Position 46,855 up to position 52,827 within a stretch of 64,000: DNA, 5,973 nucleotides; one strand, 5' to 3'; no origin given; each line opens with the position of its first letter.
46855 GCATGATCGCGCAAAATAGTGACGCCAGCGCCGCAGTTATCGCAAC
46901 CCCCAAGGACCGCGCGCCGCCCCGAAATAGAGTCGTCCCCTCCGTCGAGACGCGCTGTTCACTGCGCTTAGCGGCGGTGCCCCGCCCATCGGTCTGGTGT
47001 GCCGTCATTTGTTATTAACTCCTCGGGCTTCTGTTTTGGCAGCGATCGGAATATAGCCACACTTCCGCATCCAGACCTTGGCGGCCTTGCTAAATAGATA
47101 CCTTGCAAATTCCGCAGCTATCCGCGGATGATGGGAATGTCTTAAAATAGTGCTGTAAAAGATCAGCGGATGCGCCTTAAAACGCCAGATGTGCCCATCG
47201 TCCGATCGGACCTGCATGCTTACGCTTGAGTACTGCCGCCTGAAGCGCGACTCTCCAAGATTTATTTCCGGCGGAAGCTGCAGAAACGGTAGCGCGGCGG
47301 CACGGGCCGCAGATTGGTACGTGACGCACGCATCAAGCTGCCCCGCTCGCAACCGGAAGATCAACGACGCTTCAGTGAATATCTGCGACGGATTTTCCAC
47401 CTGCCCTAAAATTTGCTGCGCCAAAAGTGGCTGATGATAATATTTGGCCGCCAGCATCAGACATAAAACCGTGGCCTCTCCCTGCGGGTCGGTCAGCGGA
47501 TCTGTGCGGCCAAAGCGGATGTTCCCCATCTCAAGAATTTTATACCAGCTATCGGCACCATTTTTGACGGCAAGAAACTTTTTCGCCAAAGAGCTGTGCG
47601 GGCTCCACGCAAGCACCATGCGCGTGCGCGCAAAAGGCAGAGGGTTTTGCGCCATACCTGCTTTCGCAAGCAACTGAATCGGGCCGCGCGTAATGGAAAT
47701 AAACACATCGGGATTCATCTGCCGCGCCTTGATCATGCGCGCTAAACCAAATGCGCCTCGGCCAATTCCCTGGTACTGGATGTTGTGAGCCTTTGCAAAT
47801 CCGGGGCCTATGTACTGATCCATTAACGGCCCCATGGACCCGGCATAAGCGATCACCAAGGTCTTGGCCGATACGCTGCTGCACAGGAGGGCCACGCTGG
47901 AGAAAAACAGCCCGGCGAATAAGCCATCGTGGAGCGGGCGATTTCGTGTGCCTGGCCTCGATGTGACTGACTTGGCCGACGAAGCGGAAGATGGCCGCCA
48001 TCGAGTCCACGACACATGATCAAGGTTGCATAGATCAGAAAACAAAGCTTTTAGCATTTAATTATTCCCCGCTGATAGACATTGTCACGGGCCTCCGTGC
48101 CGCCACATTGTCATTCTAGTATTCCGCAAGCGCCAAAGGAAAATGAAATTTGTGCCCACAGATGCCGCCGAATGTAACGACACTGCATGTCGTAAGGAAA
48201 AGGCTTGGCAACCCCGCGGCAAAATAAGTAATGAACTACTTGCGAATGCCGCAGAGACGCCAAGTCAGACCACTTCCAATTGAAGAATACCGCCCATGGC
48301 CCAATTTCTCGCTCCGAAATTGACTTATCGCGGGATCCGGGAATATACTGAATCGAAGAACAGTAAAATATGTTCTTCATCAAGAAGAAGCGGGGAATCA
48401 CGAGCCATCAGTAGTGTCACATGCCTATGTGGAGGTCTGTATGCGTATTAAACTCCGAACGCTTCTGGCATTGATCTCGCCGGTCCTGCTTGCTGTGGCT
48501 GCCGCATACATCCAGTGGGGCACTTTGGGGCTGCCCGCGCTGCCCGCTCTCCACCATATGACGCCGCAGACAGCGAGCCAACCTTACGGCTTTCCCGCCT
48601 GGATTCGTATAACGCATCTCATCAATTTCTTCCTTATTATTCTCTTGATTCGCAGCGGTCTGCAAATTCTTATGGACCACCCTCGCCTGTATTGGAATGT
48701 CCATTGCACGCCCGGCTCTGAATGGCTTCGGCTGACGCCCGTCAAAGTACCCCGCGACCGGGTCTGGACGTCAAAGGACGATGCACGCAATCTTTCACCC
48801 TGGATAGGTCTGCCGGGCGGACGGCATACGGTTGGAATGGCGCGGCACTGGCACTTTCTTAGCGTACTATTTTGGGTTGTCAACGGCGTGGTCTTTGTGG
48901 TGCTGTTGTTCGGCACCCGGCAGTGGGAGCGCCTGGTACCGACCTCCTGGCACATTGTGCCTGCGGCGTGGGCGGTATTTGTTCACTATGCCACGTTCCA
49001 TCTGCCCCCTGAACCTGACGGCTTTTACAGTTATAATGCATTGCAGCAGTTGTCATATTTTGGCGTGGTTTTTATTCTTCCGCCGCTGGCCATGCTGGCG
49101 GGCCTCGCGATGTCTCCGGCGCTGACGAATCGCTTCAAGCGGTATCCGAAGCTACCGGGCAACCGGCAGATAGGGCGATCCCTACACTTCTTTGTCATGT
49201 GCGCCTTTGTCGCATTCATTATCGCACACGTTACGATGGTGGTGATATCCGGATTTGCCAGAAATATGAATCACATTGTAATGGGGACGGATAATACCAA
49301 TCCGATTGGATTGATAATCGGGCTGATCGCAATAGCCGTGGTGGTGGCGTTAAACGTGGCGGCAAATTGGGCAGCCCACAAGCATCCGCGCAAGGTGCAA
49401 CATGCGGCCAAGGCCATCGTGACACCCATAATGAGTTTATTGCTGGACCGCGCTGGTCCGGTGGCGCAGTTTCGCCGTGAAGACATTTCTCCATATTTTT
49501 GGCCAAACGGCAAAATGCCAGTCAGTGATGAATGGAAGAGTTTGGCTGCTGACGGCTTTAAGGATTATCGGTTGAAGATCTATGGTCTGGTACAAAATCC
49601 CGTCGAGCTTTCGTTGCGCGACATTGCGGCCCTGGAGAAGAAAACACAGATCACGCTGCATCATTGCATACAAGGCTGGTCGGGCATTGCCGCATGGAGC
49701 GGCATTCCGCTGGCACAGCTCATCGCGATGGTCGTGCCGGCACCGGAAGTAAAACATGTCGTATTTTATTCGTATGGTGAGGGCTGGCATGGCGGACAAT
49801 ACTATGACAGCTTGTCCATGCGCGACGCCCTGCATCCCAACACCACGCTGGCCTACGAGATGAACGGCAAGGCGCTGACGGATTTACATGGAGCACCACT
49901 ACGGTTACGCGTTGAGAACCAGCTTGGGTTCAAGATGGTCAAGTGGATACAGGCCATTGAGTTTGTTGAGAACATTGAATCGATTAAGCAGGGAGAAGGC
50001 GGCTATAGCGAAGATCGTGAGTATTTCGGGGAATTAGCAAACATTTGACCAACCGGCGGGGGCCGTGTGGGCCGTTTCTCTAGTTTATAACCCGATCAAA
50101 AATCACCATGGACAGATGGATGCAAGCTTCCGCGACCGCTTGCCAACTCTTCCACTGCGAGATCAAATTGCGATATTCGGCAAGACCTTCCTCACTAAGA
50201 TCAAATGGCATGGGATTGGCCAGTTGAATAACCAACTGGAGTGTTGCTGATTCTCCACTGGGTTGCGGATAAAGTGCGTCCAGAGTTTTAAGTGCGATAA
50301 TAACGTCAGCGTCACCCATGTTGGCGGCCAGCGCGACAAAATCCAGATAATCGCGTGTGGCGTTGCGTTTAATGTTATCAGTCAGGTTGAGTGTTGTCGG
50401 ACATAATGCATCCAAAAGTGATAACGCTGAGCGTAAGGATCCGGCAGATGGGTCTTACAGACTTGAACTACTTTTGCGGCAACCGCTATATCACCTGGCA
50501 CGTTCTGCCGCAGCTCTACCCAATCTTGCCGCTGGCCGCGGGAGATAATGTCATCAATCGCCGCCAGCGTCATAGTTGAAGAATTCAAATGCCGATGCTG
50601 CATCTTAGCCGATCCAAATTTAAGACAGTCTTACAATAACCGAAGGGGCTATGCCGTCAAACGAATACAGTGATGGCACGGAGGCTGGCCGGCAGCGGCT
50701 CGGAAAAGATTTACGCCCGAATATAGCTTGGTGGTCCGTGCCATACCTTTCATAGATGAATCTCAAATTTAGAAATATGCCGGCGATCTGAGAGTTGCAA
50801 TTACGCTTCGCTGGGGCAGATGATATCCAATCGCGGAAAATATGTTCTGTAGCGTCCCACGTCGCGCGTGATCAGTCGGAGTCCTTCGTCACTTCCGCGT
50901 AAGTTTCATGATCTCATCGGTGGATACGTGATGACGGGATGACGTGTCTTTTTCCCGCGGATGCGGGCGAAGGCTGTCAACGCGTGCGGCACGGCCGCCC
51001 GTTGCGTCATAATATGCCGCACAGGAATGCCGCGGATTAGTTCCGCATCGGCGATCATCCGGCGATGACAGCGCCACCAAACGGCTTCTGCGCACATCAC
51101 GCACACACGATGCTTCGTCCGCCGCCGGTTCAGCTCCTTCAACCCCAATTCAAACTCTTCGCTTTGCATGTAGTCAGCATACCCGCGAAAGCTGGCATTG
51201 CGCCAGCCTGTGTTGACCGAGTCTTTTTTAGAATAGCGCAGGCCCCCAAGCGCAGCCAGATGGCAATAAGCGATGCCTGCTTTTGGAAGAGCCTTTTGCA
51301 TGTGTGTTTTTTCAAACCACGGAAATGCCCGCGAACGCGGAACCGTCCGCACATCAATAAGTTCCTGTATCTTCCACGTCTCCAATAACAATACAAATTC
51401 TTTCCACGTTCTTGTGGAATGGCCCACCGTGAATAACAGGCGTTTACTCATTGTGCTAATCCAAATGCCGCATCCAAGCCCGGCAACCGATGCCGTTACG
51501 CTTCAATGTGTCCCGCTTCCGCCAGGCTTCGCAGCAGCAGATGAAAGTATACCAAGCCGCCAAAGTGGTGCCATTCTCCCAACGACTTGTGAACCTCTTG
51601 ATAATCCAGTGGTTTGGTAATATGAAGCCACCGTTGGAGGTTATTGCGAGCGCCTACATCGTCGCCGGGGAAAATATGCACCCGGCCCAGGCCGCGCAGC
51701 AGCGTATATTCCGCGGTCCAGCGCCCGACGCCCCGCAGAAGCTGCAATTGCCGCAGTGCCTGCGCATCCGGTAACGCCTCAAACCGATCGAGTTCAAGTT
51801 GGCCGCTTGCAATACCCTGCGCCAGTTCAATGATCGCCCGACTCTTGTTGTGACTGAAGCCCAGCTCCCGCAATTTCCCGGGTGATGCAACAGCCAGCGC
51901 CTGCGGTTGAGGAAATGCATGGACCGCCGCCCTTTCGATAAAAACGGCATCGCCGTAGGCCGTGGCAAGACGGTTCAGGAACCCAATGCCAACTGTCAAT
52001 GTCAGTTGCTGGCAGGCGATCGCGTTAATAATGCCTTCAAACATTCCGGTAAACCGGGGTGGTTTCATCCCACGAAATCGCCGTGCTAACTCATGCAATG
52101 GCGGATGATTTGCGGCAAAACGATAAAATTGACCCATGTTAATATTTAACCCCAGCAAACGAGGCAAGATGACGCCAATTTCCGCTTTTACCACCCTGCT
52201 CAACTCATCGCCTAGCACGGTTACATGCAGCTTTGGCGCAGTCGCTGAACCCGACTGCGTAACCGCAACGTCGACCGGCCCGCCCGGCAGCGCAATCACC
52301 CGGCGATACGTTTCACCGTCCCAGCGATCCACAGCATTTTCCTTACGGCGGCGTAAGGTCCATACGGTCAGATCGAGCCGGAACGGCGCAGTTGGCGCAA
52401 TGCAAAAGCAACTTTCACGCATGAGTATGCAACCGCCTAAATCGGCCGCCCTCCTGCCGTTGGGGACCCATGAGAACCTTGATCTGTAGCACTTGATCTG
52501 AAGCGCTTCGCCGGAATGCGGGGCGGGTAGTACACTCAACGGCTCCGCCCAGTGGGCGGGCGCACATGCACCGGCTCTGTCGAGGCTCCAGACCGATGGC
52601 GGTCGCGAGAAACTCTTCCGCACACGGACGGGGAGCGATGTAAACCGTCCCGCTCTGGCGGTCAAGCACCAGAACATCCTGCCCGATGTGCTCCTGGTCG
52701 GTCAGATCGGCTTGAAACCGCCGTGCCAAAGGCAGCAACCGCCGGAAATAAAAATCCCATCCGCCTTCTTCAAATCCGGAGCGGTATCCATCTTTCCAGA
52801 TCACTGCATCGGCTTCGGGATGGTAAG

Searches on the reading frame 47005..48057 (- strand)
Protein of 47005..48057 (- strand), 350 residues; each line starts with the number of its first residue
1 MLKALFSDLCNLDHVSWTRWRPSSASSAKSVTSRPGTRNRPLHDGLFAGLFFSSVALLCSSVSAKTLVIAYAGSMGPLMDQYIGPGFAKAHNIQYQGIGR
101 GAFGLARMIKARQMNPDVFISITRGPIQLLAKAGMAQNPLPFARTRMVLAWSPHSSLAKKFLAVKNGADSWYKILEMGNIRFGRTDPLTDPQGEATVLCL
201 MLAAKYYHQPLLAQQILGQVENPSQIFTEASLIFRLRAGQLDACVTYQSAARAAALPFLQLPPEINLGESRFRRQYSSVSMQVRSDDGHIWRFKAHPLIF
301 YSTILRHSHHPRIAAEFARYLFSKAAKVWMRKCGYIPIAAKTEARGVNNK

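Call 33: search_protein_families(library=pfam, proteins=[window:47005-48057:-], max_evalue=0.0001)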
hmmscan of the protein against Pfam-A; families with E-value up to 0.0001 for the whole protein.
window:47005-48057:- (350 aa): 1 family
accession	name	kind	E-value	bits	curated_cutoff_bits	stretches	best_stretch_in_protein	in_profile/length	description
PF13531.11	SBP_bac_11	-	4.3e-31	108.9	25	1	67-335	1-226/227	Bacterial extracellular solute-binding protein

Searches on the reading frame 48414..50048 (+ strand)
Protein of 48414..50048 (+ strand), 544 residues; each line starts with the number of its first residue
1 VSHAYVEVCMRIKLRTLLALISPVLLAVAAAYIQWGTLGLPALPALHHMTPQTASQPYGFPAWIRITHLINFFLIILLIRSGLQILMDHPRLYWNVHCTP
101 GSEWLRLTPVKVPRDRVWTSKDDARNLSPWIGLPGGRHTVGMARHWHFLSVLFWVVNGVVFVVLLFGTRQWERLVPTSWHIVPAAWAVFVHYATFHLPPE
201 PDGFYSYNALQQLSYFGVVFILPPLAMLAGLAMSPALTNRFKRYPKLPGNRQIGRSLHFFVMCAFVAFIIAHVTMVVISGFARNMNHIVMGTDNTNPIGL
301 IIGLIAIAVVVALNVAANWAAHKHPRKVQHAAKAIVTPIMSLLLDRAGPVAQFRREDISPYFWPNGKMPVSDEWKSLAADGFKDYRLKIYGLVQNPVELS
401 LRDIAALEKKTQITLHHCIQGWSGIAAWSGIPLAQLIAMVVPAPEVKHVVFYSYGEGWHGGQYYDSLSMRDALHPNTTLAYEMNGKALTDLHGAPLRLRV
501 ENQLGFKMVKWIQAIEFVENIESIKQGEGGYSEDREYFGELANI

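Call 33: search_protein_families(library=pfam, proteins=[window:48414-50048:+], max_evalue=0.0001)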
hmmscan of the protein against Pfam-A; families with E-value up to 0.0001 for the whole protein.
window:48414-50048:+ (544 aa): 2 families
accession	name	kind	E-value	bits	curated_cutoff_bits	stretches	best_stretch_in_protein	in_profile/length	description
PF00174.25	Oxidored_molyb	-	1.4e-33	116.3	24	1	383-520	10-163/169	Oxidoreductase molybdopterin binding domain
PF01292.26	Ni_hydr_CYTB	-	7.6e-13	49.1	30.1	1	60-283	2-169/179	Prokaryotic cytochrome b561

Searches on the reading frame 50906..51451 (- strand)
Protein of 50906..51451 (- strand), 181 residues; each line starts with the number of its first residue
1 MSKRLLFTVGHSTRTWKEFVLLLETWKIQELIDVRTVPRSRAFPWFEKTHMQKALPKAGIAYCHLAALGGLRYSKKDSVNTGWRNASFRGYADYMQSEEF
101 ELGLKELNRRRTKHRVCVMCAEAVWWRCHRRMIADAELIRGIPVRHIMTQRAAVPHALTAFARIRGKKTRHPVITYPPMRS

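Call 34: search_protein_families(library=pfam, proteins=[window:50906-51451:-], max_evalue=0.0001)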
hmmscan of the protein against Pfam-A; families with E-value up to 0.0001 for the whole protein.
window:50906-51451:- (181 aa): 1 family
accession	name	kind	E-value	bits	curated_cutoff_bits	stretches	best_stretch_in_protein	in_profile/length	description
PF04343.18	DUF488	-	2.8e-30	105.8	22.2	1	16-136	2-120/121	Domain of unknown function DUF488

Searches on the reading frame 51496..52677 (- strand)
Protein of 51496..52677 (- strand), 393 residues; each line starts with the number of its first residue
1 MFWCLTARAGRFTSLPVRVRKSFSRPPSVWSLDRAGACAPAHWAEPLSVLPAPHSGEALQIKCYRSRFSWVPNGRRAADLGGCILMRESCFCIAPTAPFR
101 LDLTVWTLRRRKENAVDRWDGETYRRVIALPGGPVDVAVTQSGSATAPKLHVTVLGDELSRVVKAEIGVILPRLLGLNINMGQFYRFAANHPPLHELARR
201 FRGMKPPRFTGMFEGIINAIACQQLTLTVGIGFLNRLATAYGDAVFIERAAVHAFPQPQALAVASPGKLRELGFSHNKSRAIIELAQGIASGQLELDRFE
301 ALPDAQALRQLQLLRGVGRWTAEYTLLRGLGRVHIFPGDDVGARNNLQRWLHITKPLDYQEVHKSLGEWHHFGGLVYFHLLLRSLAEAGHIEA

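Call 34: search_protein_families(library=pfam, proteins=[window:51496-52677:-], max_evalue=0.0001)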
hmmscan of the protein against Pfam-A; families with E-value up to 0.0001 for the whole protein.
window:51496-52677:- (393 aa): 1 family
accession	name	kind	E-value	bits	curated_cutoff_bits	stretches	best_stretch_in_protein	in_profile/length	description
PF00730.31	HhH-GPD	-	2.1e-12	47.8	26.2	1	218-369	2-105/108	HhH-GPD superfamily base excision DNA repair protein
